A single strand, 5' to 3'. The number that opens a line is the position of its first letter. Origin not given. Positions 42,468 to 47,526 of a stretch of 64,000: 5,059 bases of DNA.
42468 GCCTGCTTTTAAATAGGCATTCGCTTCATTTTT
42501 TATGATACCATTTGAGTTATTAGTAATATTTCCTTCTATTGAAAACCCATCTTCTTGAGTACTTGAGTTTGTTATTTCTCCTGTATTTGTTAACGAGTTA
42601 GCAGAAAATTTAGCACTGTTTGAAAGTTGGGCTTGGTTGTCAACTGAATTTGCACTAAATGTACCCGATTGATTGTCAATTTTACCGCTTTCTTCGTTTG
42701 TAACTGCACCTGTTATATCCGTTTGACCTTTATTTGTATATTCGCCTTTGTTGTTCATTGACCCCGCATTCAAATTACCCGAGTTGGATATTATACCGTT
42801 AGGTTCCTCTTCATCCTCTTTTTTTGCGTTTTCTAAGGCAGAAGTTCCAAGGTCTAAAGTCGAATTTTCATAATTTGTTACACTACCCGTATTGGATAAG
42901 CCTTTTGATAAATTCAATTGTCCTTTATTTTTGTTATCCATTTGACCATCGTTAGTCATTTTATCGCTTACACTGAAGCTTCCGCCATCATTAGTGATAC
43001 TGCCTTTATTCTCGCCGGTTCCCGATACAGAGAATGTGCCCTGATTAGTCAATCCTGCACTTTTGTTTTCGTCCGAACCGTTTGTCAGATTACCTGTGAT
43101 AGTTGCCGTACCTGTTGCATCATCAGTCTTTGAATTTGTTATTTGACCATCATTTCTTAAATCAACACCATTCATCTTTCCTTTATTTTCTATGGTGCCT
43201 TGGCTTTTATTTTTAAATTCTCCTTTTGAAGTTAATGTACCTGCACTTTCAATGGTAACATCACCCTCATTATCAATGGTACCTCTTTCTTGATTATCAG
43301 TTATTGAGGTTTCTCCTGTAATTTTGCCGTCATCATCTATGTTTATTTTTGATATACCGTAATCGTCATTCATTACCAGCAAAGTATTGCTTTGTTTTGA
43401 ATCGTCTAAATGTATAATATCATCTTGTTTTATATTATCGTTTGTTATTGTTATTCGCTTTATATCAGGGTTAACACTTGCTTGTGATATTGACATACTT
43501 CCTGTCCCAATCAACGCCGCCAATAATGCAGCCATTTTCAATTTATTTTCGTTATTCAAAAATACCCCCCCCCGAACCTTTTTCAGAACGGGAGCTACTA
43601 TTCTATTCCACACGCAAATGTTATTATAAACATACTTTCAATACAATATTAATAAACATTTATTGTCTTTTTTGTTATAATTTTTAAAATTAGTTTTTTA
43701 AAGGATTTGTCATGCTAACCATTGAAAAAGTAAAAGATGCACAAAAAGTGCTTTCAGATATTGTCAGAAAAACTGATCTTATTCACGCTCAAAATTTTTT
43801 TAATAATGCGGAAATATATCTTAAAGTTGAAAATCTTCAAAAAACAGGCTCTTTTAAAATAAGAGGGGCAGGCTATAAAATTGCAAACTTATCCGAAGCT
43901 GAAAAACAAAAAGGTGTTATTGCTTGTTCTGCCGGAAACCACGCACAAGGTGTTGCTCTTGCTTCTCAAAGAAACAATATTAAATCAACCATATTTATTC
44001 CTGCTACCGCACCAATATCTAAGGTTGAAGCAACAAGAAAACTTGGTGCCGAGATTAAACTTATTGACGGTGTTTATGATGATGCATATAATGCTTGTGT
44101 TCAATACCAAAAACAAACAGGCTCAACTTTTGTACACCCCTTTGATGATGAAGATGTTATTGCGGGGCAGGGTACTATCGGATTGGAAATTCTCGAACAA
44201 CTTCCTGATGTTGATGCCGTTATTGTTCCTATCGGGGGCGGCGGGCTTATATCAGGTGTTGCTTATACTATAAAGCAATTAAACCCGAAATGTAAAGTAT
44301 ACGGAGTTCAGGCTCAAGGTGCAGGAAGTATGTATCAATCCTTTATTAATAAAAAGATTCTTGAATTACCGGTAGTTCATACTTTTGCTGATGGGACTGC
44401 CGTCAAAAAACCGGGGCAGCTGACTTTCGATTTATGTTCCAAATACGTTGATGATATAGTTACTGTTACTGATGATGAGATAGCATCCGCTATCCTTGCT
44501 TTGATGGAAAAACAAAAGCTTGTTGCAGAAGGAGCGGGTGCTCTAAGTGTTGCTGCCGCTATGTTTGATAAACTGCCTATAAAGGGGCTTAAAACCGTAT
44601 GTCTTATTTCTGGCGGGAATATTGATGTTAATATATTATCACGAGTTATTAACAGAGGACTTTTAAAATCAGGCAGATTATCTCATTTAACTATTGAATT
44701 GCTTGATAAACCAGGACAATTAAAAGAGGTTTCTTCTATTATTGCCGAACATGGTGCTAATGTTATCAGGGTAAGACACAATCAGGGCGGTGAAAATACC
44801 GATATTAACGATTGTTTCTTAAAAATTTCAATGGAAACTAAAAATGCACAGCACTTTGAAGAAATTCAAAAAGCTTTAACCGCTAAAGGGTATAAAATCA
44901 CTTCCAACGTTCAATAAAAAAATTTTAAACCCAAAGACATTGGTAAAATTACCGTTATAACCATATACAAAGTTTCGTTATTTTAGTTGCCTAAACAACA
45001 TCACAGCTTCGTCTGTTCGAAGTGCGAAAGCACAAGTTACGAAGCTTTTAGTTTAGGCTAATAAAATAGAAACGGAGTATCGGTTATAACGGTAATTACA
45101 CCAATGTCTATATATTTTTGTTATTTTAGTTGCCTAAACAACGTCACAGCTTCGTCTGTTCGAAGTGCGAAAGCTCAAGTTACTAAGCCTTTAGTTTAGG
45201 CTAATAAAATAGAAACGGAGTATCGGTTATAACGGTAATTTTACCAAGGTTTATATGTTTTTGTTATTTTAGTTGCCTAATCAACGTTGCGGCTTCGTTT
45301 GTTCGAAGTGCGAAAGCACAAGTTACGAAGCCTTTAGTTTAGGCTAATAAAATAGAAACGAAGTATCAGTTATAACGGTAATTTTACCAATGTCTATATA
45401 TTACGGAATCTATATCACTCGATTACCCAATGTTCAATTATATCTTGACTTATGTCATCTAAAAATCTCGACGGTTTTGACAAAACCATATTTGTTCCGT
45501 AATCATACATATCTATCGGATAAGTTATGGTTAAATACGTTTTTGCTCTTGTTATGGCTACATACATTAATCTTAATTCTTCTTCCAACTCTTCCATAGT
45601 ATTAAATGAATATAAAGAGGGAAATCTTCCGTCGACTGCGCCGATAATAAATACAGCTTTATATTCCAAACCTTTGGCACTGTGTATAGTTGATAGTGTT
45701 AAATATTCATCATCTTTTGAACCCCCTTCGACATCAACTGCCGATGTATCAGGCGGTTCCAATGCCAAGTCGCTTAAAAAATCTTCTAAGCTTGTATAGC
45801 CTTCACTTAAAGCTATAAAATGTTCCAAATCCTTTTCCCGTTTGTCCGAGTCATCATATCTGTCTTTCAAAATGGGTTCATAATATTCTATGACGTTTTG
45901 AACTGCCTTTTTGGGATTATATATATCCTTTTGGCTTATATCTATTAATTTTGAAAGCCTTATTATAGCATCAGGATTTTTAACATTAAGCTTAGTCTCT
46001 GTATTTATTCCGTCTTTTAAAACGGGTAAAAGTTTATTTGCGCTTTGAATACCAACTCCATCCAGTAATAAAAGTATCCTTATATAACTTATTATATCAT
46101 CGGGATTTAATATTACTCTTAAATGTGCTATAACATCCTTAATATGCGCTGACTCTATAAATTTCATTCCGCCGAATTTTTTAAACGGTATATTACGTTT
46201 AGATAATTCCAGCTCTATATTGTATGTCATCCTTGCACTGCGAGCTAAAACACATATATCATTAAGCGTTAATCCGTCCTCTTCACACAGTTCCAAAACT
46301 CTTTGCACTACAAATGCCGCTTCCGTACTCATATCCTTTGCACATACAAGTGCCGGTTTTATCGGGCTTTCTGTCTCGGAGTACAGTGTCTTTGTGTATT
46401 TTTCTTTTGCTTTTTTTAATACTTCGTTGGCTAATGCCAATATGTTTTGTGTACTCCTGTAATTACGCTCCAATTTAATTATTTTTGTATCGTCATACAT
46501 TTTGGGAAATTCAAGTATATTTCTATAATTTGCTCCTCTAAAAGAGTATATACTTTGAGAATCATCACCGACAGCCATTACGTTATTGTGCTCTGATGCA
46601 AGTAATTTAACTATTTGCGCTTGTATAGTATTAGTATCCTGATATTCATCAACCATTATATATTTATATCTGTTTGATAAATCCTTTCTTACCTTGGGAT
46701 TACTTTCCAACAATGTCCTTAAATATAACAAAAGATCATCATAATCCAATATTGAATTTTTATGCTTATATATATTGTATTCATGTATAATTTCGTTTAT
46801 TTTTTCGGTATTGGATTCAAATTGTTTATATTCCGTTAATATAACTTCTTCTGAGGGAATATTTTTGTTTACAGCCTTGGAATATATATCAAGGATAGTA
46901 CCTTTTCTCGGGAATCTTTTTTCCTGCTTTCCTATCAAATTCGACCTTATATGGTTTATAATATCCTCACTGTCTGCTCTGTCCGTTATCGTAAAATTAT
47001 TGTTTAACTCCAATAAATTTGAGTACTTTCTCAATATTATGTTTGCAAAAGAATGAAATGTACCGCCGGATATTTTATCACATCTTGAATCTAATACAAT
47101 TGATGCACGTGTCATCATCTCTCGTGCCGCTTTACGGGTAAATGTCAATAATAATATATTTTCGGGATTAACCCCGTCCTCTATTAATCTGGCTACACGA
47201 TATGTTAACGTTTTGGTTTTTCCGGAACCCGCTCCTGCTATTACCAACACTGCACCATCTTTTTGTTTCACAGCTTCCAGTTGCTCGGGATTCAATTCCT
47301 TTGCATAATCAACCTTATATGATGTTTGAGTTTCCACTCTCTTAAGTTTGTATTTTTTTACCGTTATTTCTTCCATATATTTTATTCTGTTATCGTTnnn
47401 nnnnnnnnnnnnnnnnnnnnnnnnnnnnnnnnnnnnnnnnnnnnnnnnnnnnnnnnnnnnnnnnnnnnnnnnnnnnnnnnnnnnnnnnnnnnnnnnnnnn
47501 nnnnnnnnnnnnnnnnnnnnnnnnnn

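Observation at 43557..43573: Second G9 tract at the 5' end of the 2399-aa autotransporter, either in-frame or acting as its Shine-Dalgarno spacer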

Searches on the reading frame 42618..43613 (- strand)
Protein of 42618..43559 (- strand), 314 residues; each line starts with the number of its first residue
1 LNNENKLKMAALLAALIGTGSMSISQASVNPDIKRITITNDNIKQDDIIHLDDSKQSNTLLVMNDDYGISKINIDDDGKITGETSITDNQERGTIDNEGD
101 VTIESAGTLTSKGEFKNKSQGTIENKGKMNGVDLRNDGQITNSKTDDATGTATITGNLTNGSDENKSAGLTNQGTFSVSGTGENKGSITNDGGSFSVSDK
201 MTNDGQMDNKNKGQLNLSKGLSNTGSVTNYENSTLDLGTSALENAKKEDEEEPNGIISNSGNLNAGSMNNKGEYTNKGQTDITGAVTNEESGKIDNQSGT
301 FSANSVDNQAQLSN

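Call 16: find_homologous_proteins(query=window:42618-43559:-)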
Query seq(314 aa): 3743 candidates shared short words with the query, none scored E <= 0.001.

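Call 63: search_protein_representatives(protein=window:42714-43613:-)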
Query: 300 residues. Proteins with E-value up to 0.001 (for the whole library): 4; up to 1e-10: 1; up to 1e-30: 0. The best 4 are listed.
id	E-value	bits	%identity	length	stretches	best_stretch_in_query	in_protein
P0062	2.8e-17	79.8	36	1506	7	64-297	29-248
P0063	1.9e-09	54.0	28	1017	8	88-222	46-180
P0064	4.4e-06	43.0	39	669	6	113-227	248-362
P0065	7.3e-05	39.0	33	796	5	110-210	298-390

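Call 65: find_encoding_contigs(protein=P0062, flank=2500, max_places=8)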
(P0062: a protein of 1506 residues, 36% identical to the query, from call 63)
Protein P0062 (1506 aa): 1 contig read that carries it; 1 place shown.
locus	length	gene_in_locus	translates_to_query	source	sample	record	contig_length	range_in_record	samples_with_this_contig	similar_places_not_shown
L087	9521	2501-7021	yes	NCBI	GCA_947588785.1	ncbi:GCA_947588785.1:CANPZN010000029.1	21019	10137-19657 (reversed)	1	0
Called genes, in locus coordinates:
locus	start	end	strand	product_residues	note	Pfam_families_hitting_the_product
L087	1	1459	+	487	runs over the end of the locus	PF03062:MBOAT, PF13813:MBOAT_2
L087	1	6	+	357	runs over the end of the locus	-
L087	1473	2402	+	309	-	PF01501:Glyco_transf_8, PF18404:Glyco_transf_24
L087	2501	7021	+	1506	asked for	-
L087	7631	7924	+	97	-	-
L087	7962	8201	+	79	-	-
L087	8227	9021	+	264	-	PF00149:Metallophos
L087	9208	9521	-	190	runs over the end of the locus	PF13443:HTH_26 (faint)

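Call 70: find_homologous_proteins(query=P0062)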
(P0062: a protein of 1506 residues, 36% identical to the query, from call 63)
Query P0062 (1506 aa): 305 proteins with E <= 0.001 among 8000 candidates; the best 120 are listed.
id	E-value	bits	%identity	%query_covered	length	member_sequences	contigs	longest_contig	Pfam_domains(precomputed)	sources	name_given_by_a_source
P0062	0.0e+0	3187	100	100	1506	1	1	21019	-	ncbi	-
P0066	0.0e+0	1151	65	40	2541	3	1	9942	-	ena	-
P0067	1.9e-265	902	41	91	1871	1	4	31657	-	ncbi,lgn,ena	-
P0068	7.7e-249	847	38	96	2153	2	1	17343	-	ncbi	-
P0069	8.6e-184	632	49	40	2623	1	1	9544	-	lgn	-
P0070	2.5e-182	627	51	40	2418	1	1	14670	-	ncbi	-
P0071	4.5e-151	523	43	41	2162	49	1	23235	-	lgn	-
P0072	7.9e-149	516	44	40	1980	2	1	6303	PF02415.24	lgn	-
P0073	3.6e-148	514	45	40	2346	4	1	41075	-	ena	-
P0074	1.7e-146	508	43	40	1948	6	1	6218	-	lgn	-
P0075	4.0e-143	497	44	40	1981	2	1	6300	PF02415.24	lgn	-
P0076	2.3e-142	495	44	40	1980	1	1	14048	PF02415.24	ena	-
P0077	2.6e-140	488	44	40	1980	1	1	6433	PF02415.24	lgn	-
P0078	5.4e-140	487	44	40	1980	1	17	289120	PF02415.24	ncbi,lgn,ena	-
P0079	1.9e-123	432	45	30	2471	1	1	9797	-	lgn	-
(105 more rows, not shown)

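Call 72: find_encoding_contigs(protein=P0066, flank=1500, max_places=6)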
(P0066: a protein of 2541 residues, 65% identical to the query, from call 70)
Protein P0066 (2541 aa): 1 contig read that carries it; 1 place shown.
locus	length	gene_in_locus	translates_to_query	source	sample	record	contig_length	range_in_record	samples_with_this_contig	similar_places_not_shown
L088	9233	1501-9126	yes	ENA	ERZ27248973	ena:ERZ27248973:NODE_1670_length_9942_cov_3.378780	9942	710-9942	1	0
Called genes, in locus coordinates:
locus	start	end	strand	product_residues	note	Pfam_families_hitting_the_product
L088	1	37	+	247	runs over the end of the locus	?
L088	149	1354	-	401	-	PF00291:PALP, PF01842:ACT (faint)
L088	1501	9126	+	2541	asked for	-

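Call 73: find_encoding_contigs(protein=P0070, flank=1500, max_places=6)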
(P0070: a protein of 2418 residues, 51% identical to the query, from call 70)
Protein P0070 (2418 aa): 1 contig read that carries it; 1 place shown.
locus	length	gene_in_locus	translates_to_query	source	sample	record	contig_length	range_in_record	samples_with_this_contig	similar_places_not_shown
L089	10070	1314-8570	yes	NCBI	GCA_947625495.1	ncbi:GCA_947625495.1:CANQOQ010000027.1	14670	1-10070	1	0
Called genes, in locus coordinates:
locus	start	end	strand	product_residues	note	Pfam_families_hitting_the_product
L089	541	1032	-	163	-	-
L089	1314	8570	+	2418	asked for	-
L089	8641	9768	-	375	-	PF04055:Radical_SAM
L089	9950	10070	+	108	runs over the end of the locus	PF13560:HTH_31, PF12844:HTH_19, PF13443:HTH_26, PF01381:HTH_3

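Call 74: find_encoding_contigs(protein=P0068, flank=1500, max_places=6)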
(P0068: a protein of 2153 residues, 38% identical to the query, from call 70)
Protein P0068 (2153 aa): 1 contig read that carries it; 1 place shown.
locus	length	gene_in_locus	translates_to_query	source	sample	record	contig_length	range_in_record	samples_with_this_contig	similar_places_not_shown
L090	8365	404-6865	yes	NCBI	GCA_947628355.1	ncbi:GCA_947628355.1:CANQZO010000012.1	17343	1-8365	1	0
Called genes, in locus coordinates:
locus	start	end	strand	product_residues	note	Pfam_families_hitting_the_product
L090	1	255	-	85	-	?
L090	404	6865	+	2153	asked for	-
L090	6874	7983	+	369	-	PF13439:Glyco_transf_4 (faint), PF00534:Glycos_transf_1, PF13692:Glyco_trans_1_4, PF20706:GT4-conflict (weak)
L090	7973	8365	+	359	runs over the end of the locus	-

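Call 77: find_encoding_contigs(protein=P0067, flank=1500, max_places=6)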
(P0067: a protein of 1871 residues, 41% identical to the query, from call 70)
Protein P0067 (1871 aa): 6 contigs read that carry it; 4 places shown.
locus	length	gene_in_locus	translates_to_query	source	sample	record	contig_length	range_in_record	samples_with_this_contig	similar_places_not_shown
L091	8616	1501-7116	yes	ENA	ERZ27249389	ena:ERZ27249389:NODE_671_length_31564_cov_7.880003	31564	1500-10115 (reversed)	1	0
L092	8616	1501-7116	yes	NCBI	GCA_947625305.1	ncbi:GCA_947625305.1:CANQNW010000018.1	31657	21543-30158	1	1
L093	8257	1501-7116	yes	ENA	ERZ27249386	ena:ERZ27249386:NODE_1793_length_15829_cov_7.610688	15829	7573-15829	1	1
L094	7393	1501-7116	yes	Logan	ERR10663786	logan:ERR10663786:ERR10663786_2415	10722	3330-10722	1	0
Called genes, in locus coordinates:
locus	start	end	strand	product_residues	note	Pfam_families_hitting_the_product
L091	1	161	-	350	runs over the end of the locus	-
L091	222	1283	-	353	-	-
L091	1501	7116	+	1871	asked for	-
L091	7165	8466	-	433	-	-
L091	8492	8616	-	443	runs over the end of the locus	-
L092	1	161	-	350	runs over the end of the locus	-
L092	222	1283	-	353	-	-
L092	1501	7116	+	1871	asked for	-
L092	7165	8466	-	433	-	-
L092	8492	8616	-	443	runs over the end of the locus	-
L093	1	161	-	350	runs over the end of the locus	-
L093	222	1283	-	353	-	-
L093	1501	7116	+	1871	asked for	-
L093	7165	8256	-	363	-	?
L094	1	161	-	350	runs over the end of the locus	-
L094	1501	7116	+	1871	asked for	-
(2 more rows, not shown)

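Call 78: find_encoding_contigs(protein=P0069, flank=1500, max_places=6)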
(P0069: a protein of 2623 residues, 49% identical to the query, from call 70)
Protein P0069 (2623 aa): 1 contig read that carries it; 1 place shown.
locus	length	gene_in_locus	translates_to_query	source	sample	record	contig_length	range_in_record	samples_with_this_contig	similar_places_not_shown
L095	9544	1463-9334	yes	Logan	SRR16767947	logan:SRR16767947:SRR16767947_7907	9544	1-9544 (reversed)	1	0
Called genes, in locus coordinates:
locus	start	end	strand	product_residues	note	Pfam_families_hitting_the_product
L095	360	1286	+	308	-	-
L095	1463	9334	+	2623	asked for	-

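Call 84: list_cluster_members(proteins=[P0066, P0067, P0068, P0070, P0062, P0069])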
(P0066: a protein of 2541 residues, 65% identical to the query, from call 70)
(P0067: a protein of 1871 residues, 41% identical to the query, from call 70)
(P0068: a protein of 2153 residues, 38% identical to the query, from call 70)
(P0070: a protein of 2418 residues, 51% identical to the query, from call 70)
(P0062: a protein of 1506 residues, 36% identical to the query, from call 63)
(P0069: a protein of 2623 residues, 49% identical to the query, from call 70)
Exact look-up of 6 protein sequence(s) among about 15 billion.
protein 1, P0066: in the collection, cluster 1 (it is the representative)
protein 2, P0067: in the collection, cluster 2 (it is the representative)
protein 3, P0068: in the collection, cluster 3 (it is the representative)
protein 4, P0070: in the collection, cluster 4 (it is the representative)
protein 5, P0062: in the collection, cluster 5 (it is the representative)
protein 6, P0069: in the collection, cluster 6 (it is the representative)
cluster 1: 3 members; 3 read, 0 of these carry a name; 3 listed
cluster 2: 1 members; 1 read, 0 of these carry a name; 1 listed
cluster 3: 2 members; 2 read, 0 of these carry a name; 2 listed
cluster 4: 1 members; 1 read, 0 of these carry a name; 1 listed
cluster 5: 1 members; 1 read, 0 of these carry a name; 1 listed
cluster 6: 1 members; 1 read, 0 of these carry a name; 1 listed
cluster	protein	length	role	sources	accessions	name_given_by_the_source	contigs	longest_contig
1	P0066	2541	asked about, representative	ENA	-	-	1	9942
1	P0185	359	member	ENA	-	-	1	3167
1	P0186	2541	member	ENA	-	-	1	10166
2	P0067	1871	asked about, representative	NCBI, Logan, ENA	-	-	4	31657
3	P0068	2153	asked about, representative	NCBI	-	-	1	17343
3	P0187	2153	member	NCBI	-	-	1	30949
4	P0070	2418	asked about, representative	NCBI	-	-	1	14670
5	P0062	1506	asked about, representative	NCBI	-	-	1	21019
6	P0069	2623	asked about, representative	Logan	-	-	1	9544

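Call 86: find_encoding_contigs(protein=P0186, flank=1500, max_places=6)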
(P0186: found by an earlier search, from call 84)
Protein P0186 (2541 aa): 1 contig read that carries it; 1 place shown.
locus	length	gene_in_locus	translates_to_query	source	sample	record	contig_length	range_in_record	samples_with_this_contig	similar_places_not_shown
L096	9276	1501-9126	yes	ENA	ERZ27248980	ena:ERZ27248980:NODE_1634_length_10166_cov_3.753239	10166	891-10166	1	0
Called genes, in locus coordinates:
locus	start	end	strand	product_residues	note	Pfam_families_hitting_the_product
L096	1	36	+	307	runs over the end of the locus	?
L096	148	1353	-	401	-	PF00291:PALP, PF01842:ACT (faint)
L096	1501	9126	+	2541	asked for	-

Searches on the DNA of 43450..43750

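Call 33: search_rna_families(source=window, start=43450, end=43750, threshold=evalue, max_evalue=10)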
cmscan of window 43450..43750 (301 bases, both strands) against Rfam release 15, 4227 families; matches with E-value up to 10: 0.
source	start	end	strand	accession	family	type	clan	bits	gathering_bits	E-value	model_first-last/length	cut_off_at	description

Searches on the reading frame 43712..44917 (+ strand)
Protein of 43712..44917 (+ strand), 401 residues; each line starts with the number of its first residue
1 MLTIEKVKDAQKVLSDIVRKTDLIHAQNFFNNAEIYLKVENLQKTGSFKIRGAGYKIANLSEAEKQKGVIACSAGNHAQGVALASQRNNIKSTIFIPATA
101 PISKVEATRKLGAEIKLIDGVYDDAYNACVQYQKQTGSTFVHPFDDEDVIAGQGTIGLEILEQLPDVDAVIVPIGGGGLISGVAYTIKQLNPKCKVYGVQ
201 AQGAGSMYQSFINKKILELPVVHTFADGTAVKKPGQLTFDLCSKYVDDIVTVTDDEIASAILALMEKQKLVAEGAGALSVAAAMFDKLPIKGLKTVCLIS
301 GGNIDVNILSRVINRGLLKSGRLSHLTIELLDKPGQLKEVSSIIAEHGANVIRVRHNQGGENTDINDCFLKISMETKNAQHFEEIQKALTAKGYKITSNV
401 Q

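Call 8: search_protein_families(library=pfam, proteins=[window:43712-44917:+])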
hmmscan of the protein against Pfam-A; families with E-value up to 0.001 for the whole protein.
window:43712-44917:+ (401 aa): 3 families
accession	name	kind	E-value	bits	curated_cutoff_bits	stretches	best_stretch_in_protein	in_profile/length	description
PF00291.31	PALP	-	1.7e-86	290.7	35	1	15-301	2-295/295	Pyridoxal-phosphate dependent enzyme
PF01842.31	ACT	-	2e-06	27.9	27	1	326-361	3-38/66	ACT domain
PF13291.12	ACT_4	-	4.8e-05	24.4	27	1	325-390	8-70/80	ACT domain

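Call 23: find_related_loci(query=window:43712-44917:+, collection=metagenome_contigs, flank=4000)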
Query window:43712-44917:+ (401 aa) in metagenome_contigs; peptide patterns used: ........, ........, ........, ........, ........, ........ (x = any residue, [..] = any of these).
600 stretches matched a pattern (row limit reached: there are more); 581 encode a relative of the query (tblastn E <= 1e-3); the best 80 are kept; 80 distinct loci.
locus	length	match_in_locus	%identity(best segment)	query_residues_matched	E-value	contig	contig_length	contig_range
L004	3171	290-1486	78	1-400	0e+0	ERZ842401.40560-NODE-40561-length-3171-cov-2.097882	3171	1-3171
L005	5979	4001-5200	66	1-400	9e-174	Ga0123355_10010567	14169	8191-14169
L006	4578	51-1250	65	1-400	6e-177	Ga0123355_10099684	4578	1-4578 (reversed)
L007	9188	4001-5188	65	1-396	3e-169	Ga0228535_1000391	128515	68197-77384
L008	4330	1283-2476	66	1-398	2e-174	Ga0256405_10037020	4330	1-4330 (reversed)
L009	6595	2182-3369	67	1-396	4e-169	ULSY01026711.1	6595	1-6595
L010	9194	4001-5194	65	1-398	4e-166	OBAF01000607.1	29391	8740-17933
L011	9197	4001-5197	65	1-399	1e-164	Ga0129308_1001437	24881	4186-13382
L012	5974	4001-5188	64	1-396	2e-164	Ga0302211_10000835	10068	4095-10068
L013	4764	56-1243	63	1-396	1e-163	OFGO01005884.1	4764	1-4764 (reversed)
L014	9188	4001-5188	64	1-396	3e-160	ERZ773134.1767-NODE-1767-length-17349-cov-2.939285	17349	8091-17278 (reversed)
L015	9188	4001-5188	64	1-396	3e-160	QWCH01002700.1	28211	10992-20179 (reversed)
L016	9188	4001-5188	66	1-396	5e-160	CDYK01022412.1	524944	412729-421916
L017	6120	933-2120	66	1-396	2e-159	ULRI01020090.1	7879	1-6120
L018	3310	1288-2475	63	1-396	6e-166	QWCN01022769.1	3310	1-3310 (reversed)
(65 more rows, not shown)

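Call 28: find_encoding_contigs(protein=window:43712-44917:+, flank=3000, max_places=10)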
Protein window:43712-44917:+ (401 aa): no gene with exactly this product is on record in the collection.

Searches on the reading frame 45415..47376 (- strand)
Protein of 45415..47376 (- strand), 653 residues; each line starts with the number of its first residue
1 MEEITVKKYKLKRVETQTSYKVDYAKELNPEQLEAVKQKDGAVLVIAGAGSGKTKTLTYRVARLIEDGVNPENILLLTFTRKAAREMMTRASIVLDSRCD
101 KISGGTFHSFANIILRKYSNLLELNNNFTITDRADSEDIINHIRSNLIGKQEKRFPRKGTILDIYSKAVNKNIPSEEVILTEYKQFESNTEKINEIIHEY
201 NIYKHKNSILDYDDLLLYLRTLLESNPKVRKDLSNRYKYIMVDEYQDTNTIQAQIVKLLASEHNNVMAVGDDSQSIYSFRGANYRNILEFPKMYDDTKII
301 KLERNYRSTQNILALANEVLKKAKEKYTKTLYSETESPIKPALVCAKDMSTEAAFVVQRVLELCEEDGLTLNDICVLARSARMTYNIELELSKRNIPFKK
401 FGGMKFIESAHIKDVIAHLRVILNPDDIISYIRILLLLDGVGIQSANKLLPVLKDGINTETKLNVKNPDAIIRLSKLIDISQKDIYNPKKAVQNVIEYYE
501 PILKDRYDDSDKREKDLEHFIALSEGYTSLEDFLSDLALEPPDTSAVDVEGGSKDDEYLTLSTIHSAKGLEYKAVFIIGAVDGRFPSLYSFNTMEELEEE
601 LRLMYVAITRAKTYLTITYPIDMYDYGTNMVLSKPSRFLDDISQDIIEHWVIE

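Call 36: search_protein_families(library=pfam, proteins=[window:45415-47376:-])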
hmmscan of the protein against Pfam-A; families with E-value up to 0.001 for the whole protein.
window:45415-47376:- (653 aa): 6 families
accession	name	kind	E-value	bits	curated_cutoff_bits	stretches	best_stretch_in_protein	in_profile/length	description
PF00580.27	UvrD-helicase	-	9.5e-80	268.6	23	1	28-294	1-270/271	UvrD/REP helicase N-terminal domain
PF13361.12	UvrD_C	-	3.7e-56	191.5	25.6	1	300-619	1-347/350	UvrD-like helicase C-terminal domain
PF13245.12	AAA_19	-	3.8e-23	82.6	25.1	1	32-280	1-134/134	AAA domain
PF13604.12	AAA_30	-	1.9e-09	38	27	1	27-93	1-68/191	AAA domain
PF13538.12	UvrD_C_2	-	2e-09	37.6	27.4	1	559-617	2-51/52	UvrD-like helicase C-terminal domain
PF01443.25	Viral_helicase1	-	2.1e-07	31.4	21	0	232-379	53-198/228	Viral superfamily 1 RNA helicase core domain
